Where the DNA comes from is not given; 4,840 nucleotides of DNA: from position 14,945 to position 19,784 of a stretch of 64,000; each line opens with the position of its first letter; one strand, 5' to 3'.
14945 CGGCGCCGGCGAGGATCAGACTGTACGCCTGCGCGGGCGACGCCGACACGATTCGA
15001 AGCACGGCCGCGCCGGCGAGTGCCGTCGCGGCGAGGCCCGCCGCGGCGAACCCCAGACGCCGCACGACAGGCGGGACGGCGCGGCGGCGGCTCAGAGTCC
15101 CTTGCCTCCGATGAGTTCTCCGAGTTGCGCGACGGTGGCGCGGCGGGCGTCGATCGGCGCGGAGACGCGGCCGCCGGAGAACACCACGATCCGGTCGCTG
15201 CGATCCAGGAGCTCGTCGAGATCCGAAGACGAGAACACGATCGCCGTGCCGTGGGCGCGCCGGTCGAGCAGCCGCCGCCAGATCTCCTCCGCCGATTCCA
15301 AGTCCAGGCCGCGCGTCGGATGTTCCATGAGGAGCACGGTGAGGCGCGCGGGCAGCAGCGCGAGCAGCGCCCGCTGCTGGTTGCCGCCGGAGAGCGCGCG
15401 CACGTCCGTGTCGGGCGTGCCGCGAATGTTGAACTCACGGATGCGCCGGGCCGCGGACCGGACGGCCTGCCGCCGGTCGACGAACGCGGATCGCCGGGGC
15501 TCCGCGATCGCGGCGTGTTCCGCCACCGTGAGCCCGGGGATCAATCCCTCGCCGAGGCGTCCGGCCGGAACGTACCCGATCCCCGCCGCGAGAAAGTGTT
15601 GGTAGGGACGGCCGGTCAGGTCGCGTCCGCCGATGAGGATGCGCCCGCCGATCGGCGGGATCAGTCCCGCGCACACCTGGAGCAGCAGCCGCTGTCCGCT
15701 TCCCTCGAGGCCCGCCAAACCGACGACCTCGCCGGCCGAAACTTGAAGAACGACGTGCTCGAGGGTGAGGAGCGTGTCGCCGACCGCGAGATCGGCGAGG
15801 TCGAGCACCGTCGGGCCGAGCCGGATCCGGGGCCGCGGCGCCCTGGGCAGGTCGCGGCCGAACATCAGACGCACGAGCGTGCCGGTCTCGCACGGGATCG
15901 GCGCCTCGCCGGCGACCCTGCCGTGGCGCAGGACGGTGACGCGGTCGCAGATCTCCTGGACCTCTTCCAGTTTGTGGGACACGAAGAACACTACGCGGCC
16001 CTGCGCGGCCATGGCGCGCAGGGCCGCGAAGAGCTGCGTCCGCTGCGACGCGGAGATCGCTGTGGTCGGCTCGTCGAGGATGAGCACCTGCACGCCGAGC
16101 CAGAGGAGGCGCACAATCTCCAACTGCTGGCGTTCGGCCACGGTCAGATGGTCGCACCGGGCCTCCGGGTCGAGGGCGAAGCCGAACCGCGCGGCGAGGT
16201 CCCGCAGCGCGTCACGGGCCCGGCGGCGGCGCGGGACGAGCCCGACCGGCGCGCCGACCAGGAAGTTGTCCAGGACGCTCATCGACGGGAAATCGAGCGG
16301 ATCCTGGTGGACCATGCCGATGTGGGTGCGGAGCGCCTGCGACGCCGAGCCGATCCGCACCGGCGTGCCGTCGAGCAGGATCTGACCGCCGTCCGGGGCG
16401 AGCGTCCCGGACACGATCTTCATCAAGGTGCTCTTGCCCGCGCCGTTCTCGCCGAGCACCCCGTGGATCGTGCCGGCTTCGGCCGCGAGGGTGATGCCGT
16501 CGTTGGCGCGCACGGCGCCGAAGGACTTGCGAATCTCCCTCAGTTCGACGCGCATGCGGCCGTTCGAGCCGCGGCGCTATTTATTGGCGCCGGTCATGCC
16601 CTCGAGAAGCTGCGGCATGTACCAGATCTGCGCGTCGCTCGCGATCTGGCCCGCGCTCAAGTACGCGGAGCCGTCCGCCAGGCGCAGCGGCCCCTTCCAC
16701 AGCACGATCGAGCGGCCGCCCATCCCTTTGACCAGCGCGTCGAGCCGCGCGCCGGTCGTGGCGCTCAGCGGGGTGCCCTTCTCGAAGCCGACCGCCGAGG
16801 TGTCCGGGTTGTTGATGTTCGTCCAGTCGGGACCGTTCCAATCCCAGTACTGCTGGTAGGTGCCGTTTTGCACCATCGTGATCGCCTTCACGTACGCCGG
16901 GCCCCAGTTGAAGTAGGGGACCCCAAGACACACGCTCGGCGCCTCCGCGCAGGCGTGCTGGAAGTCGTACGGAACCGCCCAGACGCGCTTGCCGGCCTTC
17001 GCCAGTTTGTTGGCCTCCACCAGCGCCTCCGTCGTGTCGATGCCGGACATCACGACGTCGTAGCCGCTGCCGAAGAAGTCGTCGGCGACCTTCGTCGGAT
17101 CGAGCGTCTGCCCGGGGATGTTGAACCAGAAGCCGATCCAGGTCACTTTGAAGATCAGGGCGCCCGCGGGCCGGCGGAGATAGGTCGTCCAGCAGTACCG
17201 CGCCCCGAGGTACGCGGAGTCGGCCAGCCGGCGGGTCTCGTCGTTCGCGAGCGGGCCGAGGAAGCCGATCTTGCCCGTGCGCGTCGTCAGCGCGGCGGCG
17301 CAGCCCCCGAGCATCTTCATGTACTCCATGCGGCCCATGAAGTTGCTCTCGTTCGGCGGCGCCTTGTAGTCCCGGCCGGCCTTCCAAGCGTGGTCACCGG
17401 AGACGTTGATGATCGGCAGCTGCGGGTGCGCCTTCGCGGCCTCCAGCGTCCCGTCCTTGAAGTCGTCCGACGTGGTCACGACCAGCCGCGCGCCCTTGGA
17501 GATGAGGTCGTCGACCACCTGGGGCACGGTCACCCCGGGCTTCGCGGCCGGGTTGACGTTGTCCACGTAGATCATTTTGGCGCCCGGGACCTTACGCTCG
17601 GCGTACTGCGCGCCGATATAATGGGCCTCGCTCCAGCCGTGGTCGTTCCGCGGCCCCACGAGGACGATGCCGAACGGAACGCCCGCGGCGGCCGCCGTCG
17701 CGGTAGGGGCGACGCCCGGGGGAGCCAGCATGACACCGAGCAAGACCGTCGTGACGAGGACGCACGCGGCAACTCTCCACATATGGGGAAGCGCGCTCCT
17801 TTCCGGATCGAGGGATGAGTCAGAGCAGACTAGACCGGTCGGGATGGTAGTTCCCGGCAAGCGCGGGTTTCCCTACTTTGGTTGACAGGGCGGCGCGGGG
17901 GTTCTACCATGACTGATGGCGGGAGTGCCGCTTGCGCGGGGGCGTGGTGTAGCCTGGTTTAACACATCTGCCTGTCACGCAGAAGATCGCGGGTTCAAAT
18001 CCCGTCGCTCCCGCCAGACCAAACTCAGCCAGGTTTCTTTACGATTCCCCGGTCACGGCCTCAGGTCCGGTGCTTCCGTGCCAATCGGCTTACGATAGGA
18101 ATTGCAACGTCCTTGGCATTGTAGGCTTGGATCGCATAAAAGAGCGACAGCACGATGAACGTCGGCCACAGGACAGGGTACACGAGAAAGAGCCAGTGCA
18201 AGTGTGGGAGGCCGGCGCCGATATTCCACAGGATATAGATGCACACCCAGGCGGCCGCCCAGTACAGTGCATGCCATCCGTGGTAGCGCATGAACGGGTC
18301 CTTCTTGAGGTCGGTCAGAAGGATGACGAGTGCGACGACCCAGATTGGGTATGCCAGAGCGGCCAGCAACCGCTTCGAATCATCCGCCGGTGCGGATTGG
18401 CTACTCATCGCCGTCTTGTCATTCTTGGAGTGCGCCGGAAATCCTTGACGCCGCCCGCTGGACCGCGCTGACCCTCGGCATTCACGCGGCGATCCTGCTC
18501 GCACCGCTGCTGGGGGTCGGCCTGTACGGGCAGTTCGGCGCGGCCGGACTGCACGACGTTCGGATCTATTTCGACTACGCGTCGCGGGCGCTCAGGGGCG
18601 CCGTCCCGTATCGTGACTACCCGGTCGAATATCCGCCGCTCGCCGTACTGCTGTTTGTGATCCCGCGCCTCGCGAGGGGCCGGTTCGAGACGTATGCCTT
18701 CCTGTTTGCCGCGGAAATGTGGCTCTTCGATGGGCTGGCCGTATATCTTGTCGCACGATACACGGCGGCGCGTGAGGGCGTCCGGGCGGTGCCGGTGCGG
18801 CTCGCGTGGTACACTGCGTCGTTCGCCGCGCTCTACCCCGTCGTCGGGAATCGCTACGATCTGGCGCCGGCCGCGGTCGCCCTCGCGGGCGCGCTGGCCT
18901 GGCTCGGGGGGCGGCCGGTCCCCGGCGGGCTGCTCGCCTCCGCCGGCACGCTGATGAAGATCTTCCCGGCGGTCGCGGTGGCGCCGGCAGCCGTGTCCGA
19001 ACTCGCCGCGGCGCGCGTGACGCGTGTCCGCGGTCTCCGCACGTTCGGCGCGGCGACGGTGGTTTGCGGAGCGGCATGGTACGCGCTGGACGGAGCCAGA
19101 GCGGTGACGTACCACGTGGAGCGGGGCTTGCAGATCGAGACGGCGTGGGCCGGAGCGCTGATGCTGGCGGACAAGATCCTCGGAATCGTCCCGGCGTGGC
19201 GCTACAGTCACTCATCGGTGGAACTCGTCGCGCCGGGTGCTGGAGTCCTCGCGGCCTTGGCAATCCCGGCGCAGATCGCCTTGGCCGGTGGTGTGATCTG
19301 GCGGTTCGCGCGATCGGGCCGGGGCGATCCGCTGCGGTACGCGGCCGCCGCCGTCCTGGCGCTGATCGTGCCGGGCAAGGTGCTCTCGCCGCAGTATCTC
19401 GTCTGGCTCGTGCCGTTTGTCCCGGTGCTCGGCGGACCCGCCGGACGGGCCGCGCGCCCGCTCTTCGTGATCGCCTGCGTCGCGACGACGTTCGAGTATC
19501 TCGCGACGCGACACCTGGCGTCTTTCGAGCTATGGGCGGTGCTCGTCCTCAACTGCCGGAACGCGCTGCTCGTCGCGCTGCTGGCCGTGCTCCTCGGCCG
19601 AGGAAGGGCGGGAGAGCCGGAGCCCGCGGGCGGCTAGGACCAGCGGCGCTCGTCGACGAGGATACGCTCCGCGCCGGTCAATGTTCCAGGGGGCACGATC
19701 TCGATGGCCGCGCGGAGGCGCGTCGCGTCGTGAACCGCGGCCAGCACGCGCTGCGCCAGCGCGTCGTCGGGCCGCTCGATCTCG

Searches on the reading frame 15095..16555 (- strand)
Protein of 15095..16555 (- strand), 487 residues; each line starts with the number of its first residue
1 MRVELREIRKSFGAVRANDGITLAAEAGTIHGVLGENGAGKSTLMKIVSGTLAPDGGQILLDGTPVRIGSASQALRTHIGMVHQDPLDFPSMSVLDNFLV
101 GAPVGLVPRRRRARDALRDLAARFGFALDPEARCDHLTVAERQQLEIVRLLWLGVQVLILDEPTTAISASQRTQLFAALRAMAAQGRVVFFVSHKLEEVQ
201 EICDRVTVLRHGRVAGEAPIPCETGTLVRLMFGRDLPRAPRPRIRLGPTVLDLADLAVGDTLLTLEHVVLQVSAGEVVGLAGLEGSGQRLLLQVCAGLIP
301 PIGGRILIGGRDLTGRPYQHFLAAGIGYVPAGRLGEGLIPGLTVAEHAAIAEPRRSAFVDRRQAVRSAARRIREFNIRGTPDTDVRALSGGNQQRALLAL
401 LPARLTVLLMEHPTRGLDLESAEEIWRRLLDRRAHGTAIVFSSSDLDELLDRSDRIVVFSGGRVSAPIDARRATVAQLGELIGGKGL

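Call 25: search_protein_families(library=pfam, proteins=[window:15095-16555:-], max_evalue=0.00001)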
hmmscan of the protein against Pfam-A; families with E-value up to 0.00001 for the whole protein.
window:15095-16555:- (487 aa): 2 families
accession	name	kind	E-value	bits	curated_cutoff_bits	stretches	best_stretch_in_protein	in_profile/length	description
PF00005.33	ABC_tran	-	5.8e-45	153.7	25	2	20-165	3-137/137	ABC transporter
PF13304.12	AAA_21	-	4.5e-09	37.2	27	0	30-152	1-136/304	AAA domain, putative AbiEii toxin, Type IV TA system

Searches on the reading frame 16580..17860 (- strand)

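Call 25: search_protein_families(library=pfam, proteins=[window:16580-17860:-], max_evalue=0.00001)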
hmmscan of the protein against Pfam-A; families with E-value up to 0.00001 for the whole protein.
window:16580-17860:- (427 aa): 1 family
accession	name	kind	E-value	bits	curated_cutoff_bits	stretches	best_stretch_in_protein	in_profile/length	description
PF02608.20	Bmp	-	1.3e-09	38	24.1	1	65-204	6-133/301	ABC transporter substrate-binding protein PnrA-like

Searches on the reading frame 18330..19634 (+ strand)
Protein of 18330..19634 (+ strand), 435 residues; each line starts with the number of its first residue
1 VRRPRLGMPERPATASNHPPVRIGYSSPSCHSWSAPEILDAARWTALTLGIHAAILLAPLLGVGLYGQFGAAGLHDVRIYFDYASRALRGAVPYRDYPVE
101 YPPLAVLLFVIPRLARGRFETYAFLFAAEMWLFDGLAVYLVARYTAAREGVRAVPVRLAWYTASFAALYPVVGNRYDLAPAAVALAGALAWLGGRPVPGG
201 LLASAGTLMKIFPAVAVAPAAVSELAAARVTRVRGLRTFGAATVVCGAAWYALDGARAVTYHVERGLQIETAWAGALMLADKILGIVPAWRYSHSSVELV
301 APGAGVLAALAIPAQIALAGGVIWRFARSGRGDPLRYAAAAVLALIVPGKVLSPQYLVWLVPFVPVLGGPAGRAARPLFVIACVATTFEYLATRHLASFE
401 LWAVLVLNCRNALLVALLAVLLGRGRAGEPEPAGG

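Call 25: search_protein_families(library=pfam, proteins=[window:18330-19634:+], max_evalue=0.00001)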
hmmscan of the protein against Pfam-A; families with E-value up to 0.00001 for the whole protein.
window:18330-19634:+ (435 aa): 1 family
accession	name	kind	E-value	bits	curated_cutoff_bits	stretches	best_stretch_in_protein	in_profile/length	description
PF09594.16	GT87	-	4.3e-08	33.6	25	1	101-354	3-237/237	Glycosyltransferase family 87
